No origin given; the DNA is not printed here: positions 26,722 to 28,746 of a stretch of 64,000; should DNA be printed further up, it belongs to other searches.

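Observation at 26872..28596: Receiver-domain-fused TrxR-like flavoprotein lacks the thioredoxin-reductase redox disulfide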

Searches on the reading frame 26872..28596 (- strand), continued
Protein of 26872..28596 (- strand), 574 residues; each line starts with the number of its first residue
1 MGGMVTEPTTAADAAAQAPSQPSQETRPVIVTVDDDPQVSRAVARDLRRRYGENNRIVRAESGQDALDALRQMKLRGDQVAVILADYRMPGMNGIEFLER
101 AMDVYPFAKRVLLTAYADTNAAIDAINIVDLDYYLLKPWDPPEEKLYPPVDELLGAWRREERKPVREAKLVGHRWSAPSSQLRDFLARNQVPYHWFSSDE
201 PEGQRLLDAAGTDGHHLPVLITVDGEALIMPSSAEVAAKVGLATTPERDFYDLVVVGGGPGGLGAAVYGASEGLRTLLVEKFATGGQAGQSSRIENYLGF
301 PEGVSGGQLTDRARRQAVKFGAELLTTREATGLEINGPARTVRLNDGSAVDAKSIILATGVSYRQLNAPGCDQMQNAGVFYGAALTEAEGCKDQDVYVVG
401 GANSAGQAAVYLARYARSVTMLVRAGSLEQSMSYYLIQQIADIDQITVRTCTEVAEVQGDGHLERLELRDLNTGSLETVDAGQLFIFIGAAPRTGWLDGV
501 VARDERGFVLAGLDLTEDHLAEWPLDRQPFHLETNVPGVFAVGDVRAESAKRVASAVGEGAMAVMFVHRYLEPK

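Call 8: find_homologous_proteins(query=window:26872-28596:-, max_evalue=1e-10)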
Query window:26872-28596:- (574 aa): 8000 proteins with E <= 1e-10 among 8000 candidates; the best 120 are listed.
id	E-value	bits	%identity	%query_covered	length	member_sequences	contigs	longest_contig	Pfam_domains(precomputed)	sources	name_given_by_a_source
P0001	0.0e+0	1246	97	99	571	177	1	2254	PF01266.31,PF07992.21,PF13738.13,PF00072.31,PF01134.29,PF12831.14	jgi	jgi:thioredoxin reductase (NADPH)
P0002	0.0e+0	1242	97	99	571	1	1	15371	PF01266.31,PF07992.21,PF13738.13,PF00072.31,PF01134.29,PF12831.14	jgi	jgi:thioredoxin reductase (NADPH)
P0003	0.0e+0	1238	97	99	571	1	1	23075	PF01266.31,PF07992.21,PF13738.13,PF00072.31,PF01134.29,PF12831.14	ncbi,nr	ncbi:MAG TPA: FAD-dependent oxidoreductase [Trebonia sp.]|nr:FAD-dependent oxidoreductase [Trebonia 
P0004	0.0e+0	1237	97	99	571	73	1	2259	PF01266.31,PF07992.21,PF13738.13,PF00072.31,PF01134.29,PF12831.14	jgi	jgi:thioredoxin reductase (NADPH)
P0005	0.0e+0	1124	89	99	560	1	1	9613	PF01266.31,PF07992.21,PF13738.13,PF00072.31,PF12831.14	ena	-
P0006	0.0e+0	1115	89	97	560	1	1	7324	PF01266.31,PF07992.21,PF13738.13,PF00072.31,PF01134.29,PF12831.14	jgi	-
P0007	0.0e+0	1114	88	99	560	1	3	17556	PF01266.31,PF07992.21,PF13738.13,PF00072.31,PF01134.29,PF12831.14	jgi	jgi:thioredoxin reductase (NADPH)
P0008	0.0e+0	1113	87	99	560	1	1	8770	PF01266.31,PF07992.21,PF13738.13,PF00072.31,PF01134.29,PF12831.14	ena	-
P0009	0.0e+0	1105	90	95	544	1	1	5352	PF01266.31,PF07992.21,PF13738.13,PF00072.31,PF01134.29,PF12831.14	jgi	-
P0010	0.0e+0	1105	87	99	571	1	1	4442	PF01266.31,PF07992.21,PF00070.34,PF13738.13,PF00072.31,PF01134.29,PF12831.14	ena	-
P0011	0.0e+0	1105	90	95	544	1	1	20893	PF01266.31,PF07992.21,PF13738.13,PF00072.31,PF01134.29,PF12831.14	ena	-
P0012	0.0e+0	1101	90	95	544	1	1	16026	PF01266.31,PF07992.21,PF13738.13,PF00072.31,PF12831.14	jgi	-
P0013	0.0e+0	1100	90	95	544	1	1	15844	PF01266.31,PF07992.21,PF13738.13,PF00072.31,PF12831.14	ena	-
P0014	0.0e+0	1096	90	95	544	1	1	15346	PF01266.31,PF07992.21,PF13738.13,PF00072.31,PF12831.14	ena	-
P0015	0.0e+0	1078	87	95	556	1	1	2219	PF01946.24,PF01266.31,PF07992.21,PF00070.34,PF13738.13,PF03486.21,PF00072.31,PF01134.29,PF12831.14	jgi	jgi:thioredoxin reductase (NADPH)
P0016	0.0e+0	1071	86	96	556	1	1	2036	PF01946.24,PF01266.31,PF07992.21,PF00070.34,PF13738.13,PF03486.21,PF00072.31,PF01134.29,PF12831.14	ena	-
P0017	0.0e+0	1069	86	96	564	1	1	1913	PF01266.31,PF07992.21,PF00070.34,PF13738.13,PF03486.21,PF00072.31,PF01134.29,PF12831.14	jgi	jgi:thioredoxin reductase (NADPH)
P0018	0.0e+0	1067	85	96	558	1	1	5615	PF01266.31,PF07992.21,PF13738.13,PF00072.31,PF01134.29,PF12831.14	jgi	jgi:thioredoxin reductase (NADPH)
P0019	0.0e+0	1064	85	96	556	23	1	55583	PF01266.31,PF07992.21,PF00070.34,PF13738.13,PF03486.21,PF00072.31,PF01134.29,PF12831.14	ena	-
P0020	0.0e+0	1064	85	96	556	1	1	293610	PF01266.31,PF07992.21,PF00070.34,PF13738.13,PF03486.21,PF00072.31,PF01134.29,PF12831.14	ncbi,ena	-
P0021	0.0e+0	1061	85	96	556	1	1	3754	PF01266.31,PF07992.21,PF00070.34,PF13738.13,PF03486.21,PF00072.31,PF01134.29,PF12831.14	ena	-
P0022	0.0e+0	1061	86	96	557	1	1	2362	PF01946.24,PF01266.31,PF07992.21,PF00070.34,PF13738.13,PF03486.21,PF00072.31,PF01134.29,PF12831.14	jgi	jgi:thioredoxin reductase (NADPH)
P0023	0.0e+0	1060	86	95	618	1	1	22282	PF01266.31,PF07992.21,PF00070.34,PF13738.13,PF03486.21,PF00072.31,PF01134.29,PF12831.14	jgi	jgi:thioredoxin reductase (NADPH)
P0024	0.0e+0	1060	86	95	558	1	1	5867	PF01266.31,PF07992.21,PF00070.34,PF13738.13,PF00072.31,PF01134.29,PF12831.14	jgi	-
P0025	0.0e+0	1060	85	96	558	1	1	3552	PF01266.31,PF07992.21,PF00070.34,PF13738.13,PF03486.21,PF00072.31,PF01134.29,PF12831.14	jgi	jgi:thioredoxin reductase (NADPH)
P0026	0.0e+0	1058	85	96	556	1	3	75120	PF01266.31,PF07992.21,PF00070.34,PF13738.13,PF03486.21,PF00072.31,PF01134.29,PF12831.14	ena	-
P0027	0.0e+0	1057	86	95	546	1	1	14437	PF01946.24,PF01266.31,PF07992.21,PF00070.34,PF13738.13,PF03486.21,PF00072.31,PF01134.29,PF12831.14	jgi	jgi:thioredoxin reductase (NADPH)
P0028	0.0e+0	1055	86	95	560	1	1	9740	PF01266.31,PF07992.21,PF13738.13,PF00072.31,PF01134.29,PF12831.14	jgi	jgi:thioredoxin reductase (NADPH)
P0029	0.0e+0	1054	84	96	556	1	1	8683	PF01266.31,PF07992.21,PF00070.34,PF13738.13,PF03486.21,PF00072.31,PF01134.29,PF12831.14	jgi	jgi:thioredoxin reductase (NADPH)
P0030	0.0e+0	1054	85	95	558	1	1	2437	PF01266.31,PF07992.21,PF13738.13,PF00072.31,PF01134.29,PF12831.14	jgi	jgi:thioredoxin reductase (NADPH)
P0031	0.0e+0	1051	84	96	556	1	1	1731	PF01266.31,PF07992.21,PF00070.34,PF13738.13,PF03486.21,PF00072.31,PF01134.29,PF12831.14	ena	-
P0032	0.0e+0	1051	83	99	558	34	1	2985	PF01266.31,PF07992.21,PF00070.34,PF13738.13,PF03486.21,PF00072.31,PF01134.29,PF12831.14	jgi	jgi:thioredoxin reductase (NADPH)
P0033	0.0e+0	1050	84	96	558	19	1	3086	PF01266.31,PF07992.21,PF13738.13,PF00072.31,PF12831.14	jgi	jgi:thioredoxin reductase (NADPH)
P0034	0.0e+0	1048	84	96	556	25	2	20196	PF01266.31,PF07992.21,PF13738.13,PF03486.21,PF00072.31,PF01134.29,PF12831.14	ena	-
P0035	0.0e+0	1046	85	96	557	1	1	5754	PF01266.31,PF07992.21,PF13738.13,PF00072.31,PF01134.29,PF12831.14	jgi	jgi:thioredoxin reductase (NADPH)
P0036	0.0e+0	1046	84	96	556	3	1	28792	PF01266.31,PF07992.21,PF00070.34,PF13738.13,PF03486.21,PF00072.31,PF01134.29,PF12831.14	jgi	jgi:thioredoxin reductase (NADPH)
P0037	0.0e+0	1045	85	96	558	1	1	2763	PF01266.31,PF07992.21,PF00070.34,PF13738.13,PF03486.21,PF00072.31,PF01134.29,PF12831.14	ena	-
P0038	0.0e+0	1045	84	96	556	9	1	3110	PF01266.31,PF07992.21,PF00070.34,PF13738.13,PF03486.21,PF00072.31,PF01134.29,PF12831.14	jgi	jgi:thioredoxin reductase (NADPH)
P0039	0.0e+0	1044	84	95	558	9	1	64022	PF01266.31,PF07992.21,PF13738.13,PF03486.21,PF00072.31,PF01134.29,PF12831.14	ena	-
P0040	0.0e+0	1044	83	99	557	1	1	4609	PF01266.31,PF07992.21,PF13738.13,PF00072.31,PF01134.29,PF12831.14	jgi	jgi:thioredoxin reductase (NADPH)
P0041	0.0e+0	1043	84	95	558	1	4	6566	PF01266.31,PF07992.21,PF13738.13,PF00072.31,PF12831.14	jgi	jgi:thioredoxin reductase (NADPH)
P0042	0.0e+0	1043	84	95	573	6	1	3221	PF01266.31,PF07992.21,PF13738.13,PF00072.31,PF12831.14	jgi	jgi:thioredoxin reductase (NADPH)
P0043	0.0e+0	1043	85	95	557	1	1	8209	PF01266.31,PF07992.21,PF13738.13,PF00072.31,PF01134.29,PF12831.14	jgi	jgi:thioredoxin reductase (NADPH)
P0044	0.0e+0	1043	84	95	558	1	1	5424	PF01266.31,PF07992.21,PF13738.13,PF00072.31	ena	-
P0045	0.0e+0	1042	84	96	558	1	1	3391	PF01266.31,PF07992.21,PF13738.13,PF03486.21,PF00072.31,PF01134.29,PF12831.14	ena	-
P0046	0.0e+0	1041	85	96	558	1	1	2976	PF01946.24,PF01266.31,PF07992.21,PF00070.34,PF13738.13,PF03486.21,PF00072.31,PF01134.29,PF12831.14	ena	-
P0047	0.0e+0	1040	84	96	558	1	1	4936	PF01946.24,PF01266.31,PF07992.21,PF00070.34,PF13738.13,PF03486.21,PF00072.31,PF01134.29,PF12831.14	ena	-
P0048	0.0e+0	1040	85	95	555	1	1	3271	PF01266.31,PF07992.21,PF00070.34,PF13738.13,PF03486.21,PF00072.31,PF01134.29,PF12831.14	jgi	jgi:thioredoxin reductase (NADPH)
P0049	0.0e+0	1040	84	96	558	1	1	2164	PF01946.24,PF01266.31,PF07992.21,PF00070.34,PF13738.13,PF03486.21,PF00072.31,PF01134.29,PF12831.14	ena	-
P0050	0.0e+0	1039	84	96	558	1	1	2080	PF01946.24,PF01266.31,PF07992.21,PF00070.34,PF13738.13,PF03486.21,PF00072.31,PF01134.29,PF12831.14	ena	-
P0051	0.0e+0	1039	82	99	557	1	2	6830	PF01266.31,PF07992.21,PF13738.13,PF00072.31,PF01134.29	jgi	jgi:thioredoxin reductase (NADPH)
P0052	0.0e+0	1039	84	95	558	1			PF01266.31,PF07992.21,PF00070.34,PF13738.13,PF00072.31,PF01134.29,PF12831.14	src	-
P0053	0.0e+0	1038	84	96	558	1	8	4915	PF01946.24,PF01266.31,PF07992.21,PF00070.34,PF13738.13,PF03486.21,PF00072.31,PF01134.29,PF12831.14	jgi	-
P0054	0.0e+0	1038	84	96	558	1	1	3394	PF01946.24,PF01266.31,PF07992.21,PF00070.34,PF13738.13,PF03486.21,PF00072.31,PF01134.29,PF12831.14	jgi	-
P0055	0.0e+0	1036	85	95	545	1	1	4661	PF01266.31,PF07992.21,PF13738.13,PF00072.31,PF01134.29,PF12831.14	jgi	-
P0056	0.0e+0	1036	85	95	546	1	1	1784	PF01266.31,PF07992.21,PF13738.13,PF00072.31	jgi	jgi:thioredoxin reductase (NADPH)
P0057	0.0e+0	1036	84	95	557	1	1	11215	PF01266.31,PF07992.21,PF00070.34,PF13738.13,PF03486.21,PF00072.31,PF01134.29,PF12831.14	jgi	jgi:thioredoxin reductase (NADPH)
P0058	0.0e+0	1035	83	96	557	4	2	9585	PF01266.31,PF07992.21,PF00070.34,PF13738.13,PF03486.21,PF00072.31,PF01134.29,PF12831.14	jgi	jgi:thioredoxin reductase (NADPH)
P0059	0.0e+0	1035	84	96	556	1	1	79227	PF01946.24,PF01266.31,PF07992.21,PF00070.34,PF13738.13,PF03486.21,PF00072.31,PF01134.29,PF12831.14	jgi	jgi:thioredoxin reductase (NADPH)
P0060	0.0e+0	1033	83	95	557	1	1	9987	PF01266.31,PF07992.21,PF00070.34,PF13738.13,PF03486.21,PF00072.31,PF01134.29,PF12831.14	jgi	jgi:thioredoxin reductase (NADPH)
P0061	0.0e+0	1032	83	96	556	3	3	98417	PF01266.31,PF07992.21,PF00070.34,PF13738.13,PF03486.21,PF00072.31,PF01134.29,PF12831.14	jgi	jgi:thioredoxin reductase (NADPH)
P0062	0.0e+0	1030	82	97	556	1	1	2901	PF01266.31,PF07992.21,PF00070.34,PF13738.13,PF03486.21,PF00072.31,PF01134.29,PF12831.14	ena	-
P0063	0.0e+0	1029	83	96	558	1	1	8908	PF01266.31,PF07992.21,PF00070.34,PF13738.13,PF03486.21,PF00072.31,PF01134.29,PF12831.14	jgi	jgi:thioredoxin reductase (NADPH)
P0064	0.0e+0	1028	83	96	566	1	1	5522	PF01266.31,PF07992.21,PF00070.34,PF13738.13,PF03486.21,PF00072.31,PF01134.29,PF12831.14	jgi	-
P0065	0.0e+0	1027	83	96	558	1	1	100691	PF01266.31,PF07992.21,PF00070.34,PF13738.13,PF03486.21,PF00072.31,PF01134.29,PF12831.14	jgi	jgi:thioredoxin reductase (NADPH)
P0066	0.0e+0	1024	82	96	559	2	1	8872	PF01266.31,PF07992.21,PF00070.34,PF13738.13,PF03486.21,PF00072.31,PF01134.29,PF12831.14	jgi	jgi:thioredoxin reductase (NADPH)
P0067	0.0e+0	1022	84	95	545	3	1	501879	PF01266.31,PF07992.21,PF00070.34,PF13738.13,PF00072.31,PF12831.14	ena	-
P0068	0.0e+0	1019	82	96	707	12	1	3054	PF01266.31,PF07992.21,PF13738.13,PF00072.31,PF12831.14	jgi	jgi:thioredoxin reductase (NADPH)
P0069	0.0e+0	1018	82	96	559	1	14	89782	PF01946.24,PF01266.31,PF07992.21,PF00070.34,PF13738.13,PF03486.21,PF00072.31,PF01134.29,PF12831.14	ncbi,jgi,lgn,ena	-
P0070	0.0e+0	1018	82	96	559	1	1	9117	PF01946.24,PF01266.31,PF07992.21,PF00070.34,PF13738.13,PF03486.21,PF00072.31,PF01134.29,PF12831.14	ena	-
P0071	0.0e+0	1018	83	95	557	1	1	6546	PF01266.31,PF07992.21,PF00070.34,PF13738.13,PF00072.31,PF01134.29,PF12831.14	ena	-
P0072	0.0e+0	1017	83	95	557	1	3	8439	PF01266.31,PF07992.21,PF00070.34,PF13738.13,PF00072.31,PF01134.29,PF12831.14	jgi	jgi:thioredoxin reductase (NADPH)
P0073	0.0e+0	1016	83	95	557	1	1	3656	PF01266.31,PF07992.21,PF00070.34,PF13738.13,PF00072.31,PF12831.14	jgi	jgi:thioredoxin reductase (NADPH)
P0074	0.0e+0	1016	83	95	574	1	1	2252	PF01266.31,PF07992.21,PF13738.13,PF03486.21,PF00072.31,PF12831.14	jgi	jgi:thioredoxin reductase (NADPH)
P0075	0.0e+0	1016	83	95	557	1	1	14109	PF01266.31,PF07992.21,PF00070.34,PF13738.13,PF00072.31,PF12831.14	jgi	jgi:thioredoxin reductase (NADPH)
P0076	0.0e+0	1016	83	95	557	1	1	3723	PF01266.31,PF07992.21,PF00070.34,PF13738.13,PF03486.21,PF00072.31,PF01134.29,PF12831.14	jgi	jgi:thioredoxin reductase (NADPH)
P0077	0.0e+0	1015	81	96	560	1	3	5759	PF01266.31,PF07992.21,PF13738.13,PF00072.31,PF12831.14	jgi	jgi:thioredoxin reductase (NADPH)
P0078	0.0e+0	1015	82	97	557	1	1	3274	PF01266.31,PF07992.21,PF00070.34,PF13738.13,PF03486.21,PF00072.31,PF01134.29,PF12831.14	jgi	jgi:thioredoxin reductase (NADPH)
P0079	0.0e+0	1015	81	96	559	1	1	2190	PF01266.31,PF07992.21,PF13738.13,PF00072.31,PF12831.14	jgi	jgi:thioredoxin reductase (NADPH)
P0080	0.0e+0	1015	82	96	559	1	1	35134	PF01946.24,PF01266.31,PF07992.21,PF13738.13,PF00072.31,PF01134.29,PF12831.14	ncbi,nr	ncbi:MAG TPA: FAD-dependent oxidoreductase [Trebonia sp.]|nr:FAD-dependent oxidoreductase [Trebonia 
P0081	0.0e+0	1015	82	96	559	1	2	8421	PF01946.24,PF01266.31,PF07992.21,PF13738.13,PF00072.31,PF01134.29,PF12831.14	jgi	jgi:thioredoxin reductase (NADPH)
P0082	0.0e+0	1014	83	95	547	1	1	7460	PF01266.31,PF07992.21,PF00070.34,PF13738.13,PF03486.21,PF00072.31,PF01134.29,PF12831.14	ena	-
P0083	0.0e+0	1014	81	96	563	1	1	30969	PF01946.24,PF01266.31,PF07992.21,PF00070.34,PF13738.13,PF03486.21,PF00072.31,PF01134.29,PF12831.14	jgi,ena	-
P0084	0.0e+0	1014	83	95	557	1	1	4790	PF01266.31,PF07992.21,PF00070.34,PF13738.13,PF03486.21,PF00072.31,PF01134.29,PF12831.14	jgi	jgi:thioredoxin reductase (NADPH)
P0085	0.0e+0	1014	82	97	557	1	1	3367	PF01266.31,PF07992.21,PF00070.34,PF13738.13,PF03486.21,PF00072.31,PF01134.29,PF12831.14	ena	-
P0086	0.0e+0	1014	81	96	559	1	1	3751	PF01266.31,PF07992.21,PF13738.13,PF00072.31,PF12831.14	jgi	jgi:thioredoxin reductase (NADPH)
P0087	0.0e+0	1013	82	97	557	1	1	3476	PF01266.31,PF07992.21,PF00070.34,PF13738.13,PF03486.21,PF00072.31,PF01134.29,PF12831.14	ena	-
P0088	0.0e+0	1013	82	95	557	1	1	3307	PF01266.31,PF07992.21,PF00070.34,PF13738.13,PF03486.21,PF00072.31,PF01134.29,PF12831.14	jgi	jgi:thioredoxin reductase (NADPH)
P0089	0.0e+0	1013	82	95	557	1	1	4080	PF01266.31,PF07992.21,PF00070.34,PF13738.13,PF03486.21,PF00072.31,PF12831.14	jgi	jgi:thioredoxin reductase (NADPH)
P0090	0.0e+0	1013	83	95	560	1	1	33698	PF01266.31,PF07992.21,PF13738.13,PF03486.21,PF00072.31,PF01134.29,PF12831.14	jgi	jgi:thioredoxin reductase (NADPH)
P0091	0.0e+0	1013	81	96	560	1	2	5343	PF01946.24,PF01266.31,PF07992.21,PF13738.13,PF00072.31,PF01134.29,PF12831.14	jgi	jgi:thioredoxin reductase (NADPH)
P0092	0.0e+0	1013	83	95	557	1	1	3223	PF01266.31,PF07992.21,PF00070.34,PF13738.13,PF03486.21,PF00072.31,PF01134.29,PF12831.14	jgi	jgi:thioredoxin reductase (NADPH)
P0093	0.0e+0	1013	83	95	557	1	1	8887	PF01266.31,PF07992.21,PF00070.34,PF13738.13,PF00072.31,PF01134.29,PF12831.14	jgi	jgi:thioredoxin reductase (NADPH)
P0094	0.0e+0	1012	83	95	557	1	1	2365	PF01266.31,PF07992.21,PF00070.34,PF13738.13,PF00072.31,PF01134.29,PF12831.14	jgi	jgi:thioredoxin reductase (NADPH)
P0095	0.0e+0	1012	82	97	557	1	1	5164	PF01266.31,PF07992.21,PF00070.34,PF13738.13,PF03486.21,PF00072.31,PF01134.29,PF12831.14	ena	-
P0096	0.0e+0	1012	81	96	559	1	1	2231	PF01266.31,PF07992.21,PF13738.13,PF00072.31,PF12831.14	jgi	jgi:thioredoxin reductase (NADPH)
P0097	0.0e+0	1012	80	99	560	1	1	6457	PF01266.31,PF07992.21,PF00070.34,PF13738.13,PF03486.21,PF00072.31,PF12831.14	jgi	jgi:thioredoxin reductase (NADPH)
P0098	0.0e+0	1012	82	95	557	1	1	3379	PF01266.31,PF07992.21,PF00070.34,PF13738.13,PF00072.31,PF12831.14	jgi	jgi:thioredoxin reductase (NADPH)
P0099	0.0e+0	1012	81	96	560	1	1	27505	PF01266.31,PF07992.21,PF13738.13,PF00072.31,PF01134.29,PF12831.14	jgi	jgi:thioredoxin reductase (NADPH)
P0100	0.0e+0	1011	82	95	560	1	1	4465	PF01266.31,PF07992.21,PF00070.34,PF13738.13,PF03486.21,PF00072.31,PF12831.14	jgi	-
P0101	0.0e+0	1011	81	97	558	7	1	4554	PF01266.31,PF07992.21,PF00070.34,PF13738.13,PF03486.21,PF00072.31,PF01134.29,PF12831.14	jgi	jgi:thioredoxin reductase (NADPH)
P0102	0.0e+0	1011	81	96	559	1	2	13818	PF01266.31,PF07992.21,PF13738.13,PF00072.31,PF12831.14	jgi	jgi:thioredoxin reductase (NADPH)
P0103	0.0e+0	1011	81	96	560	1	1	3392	PF01266.31,PF07992.21,PF13738.13,PF00072.31,PF01134.29,PF12831.14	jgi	jgi:thioredoxin reductase (NADPH)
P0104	0.0e+0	1011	83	95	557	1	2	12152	PF01266.31,PF07992.21,PF00070.34,PF13738.13,PF03486.21,PF00072.31,PF01134.29,PF12831.14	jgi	jgi:thioredoxin reductase (NADPH)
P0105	0.0e+0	1011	82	94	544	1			PF01266.31,PF07992.21,PF00070.34,PF13738.13,PF03486.21,PF00072.31,PF01134.29,PF12831.14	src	-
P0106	0.0e+0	1010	83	95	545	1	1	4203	PF01266.31,PF07992.21,PF00070.34,PF13738.13,PF03486.21,PF00072.31,PF01134.29,PF12831.14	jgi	jgi:thioredoxin reductase (NADPH)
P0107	0.0e+0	1010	81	95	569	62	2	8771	PF01266.31,PF07992.21,PF13738.13,PF00072.31,PF12831.14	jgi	jgi:thioredoxin reductase (NADPH)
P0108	0.0e+0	1010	82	95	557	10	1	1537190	PF01266.31,PF07992.21,PF00070.34,PF13738.13,PF03486.21,PF00072.31,PF01134.29,PF12831.14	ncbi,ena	-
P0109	0.0e+0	1010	81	96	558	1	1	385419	PF01266.31,PF07992.21,PF00070.34,PF13738.13,PF03486.21,PF00072.31,PF01134.29,PF12831.14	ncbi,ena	-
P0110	0.0e+0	1010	82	95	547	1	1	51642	PF01266.31,PF07992.21,PF13738.13,PF00072.31,PF12831.14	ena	-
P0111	0.0e+0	1010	81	97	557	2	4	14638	PF01266.31,PF07992.21,PF00070.34,PF13738.13,PF03486.21,PF00072.31,PF01134.29,PF12831.14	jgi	jgi:thioredoxin reductase (NADPH)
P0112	0.0e+0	1010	81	96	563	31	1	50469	PF01266.31,PF07992.21,PF00070.34,PF13738.13,PF03486.21,PF00072.31,PF01134.29,PF12831.14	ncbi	ncbi:MAG TPA: FAD-dependent oxidoreductase [Trebonia sp.]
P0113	0.0e+0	1010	83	95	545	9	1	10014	PF01266.31,PF07992.21,PF00070.34,PF13738.13,PF00072.31,PF12831.14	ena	-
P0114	1.3e-298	1009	81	96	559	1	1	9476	PF01266.31,PF07992.21,PF13738.13,PF00072.31,PF12831.14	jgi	jgi:thioredoxin reductase (NADPH)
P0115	1.6e-298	1009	81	96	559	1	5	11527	PF01266.31,PF07992.21,PF13738.13,PF00072.31,PF12831.14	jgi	jgi:thioredoxin reductase (NADPH)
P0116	1.7e-298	1009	82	95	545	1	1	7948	PF01266.31,PF07992.21,PF00070.34,PF13738.13,PF03486.21,PF00072.31,PF01134.29,PF12831.14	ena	-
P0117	2.1e-298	1008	81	95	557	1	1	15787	PF01266.31,PF07992.21,PF00070.34,PF13738.13,PF03486.21,PF00072.31,PF01134.29,PF12831.14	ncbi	ncbi:MAG TPA: FAD-dependent oxidoreductase [Trebonia sp.]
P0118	2.2e-298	1008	82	95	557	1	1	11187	PF01266.31,PF00890.31,PF07992.21,PF13738.13,PF03486.21,PF00072.31,PF01134.29,PF12831.14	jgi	jgi:thioredoxin reductase (NADPH)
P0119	3.3e-298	1008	82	95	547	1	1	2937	PF01266.31,PF07992.21,PF13738.13,PF00072.31,PF12831.14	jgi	-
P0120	4.7e-298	1007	81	96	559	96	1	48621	PF01946.24,PF01266.31,PF07992.21,PF13738.13,PF00072.31,PF12831.14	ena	-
